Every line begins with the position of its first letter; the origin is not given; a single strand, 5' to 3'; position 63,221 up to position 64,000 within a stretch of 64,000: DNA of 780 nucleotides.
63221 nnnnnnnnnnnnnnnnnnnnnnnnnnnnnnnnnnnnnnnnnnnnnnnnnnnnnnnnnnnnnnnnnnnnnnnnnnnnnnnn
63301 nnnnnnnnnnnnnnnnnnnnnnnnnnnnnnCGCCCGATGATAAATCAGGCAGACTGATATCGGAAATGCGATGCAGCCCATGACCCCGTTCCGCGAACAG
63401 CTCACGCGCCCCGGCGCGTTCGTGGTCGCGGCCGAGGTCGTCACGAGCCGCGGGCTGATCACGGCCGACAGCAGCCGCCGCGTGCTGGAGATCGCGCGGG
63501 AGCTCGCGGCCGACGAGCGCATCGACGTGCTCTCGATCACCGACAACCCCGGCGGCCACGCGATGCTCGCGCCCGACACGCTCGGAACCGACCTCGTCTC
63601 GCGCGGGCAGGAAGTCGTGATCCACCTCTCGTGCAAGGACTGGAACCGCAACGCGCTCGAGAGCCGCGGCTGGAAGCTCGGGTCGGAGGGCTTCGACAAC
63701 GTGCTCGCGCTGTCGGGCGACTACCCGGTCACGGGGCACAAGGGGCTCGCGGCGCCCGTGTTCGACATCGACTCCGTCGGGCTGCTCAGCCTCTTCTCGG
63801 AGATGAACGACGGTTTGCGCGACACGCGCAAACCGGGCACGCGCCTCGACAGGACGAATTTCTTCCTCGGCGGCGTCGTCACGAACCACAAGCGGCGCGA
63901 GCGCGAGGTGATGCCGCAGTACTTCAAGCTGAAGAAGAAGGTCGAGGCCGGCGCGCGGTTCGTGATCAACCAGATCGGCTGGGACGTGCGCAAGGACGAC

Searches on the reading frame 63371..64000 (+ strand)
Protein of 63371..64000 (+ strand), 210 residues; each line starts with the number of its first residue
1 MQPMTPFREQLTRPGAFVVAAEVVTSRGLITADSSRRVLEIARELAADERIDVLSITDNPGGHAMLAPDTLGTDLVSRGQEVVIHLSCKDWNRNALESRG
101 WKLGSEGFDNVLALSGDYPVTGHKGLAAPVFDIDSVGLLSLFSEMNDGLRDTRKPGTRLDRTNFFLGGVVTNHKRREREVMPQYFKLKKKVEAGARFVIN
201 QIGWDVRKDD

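Call 89: search_protein_families(library=ncbifam, proteins=[window:63371-64000:+], max_evalue=1e-10)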
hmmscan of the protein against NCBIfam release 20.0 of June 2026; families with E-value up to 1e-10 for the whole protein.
window:63371-64000:+ (210 aa): 1 family
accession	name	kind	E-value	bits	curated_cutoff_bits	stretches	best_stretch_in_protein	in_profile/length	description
NF006396.0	PRK08645.1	equivalog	2.1e-24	85.6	453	1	19-205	324-501/611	bifunctional homocysteine S-methyltransferase/methylenetetrahydrofolate reductase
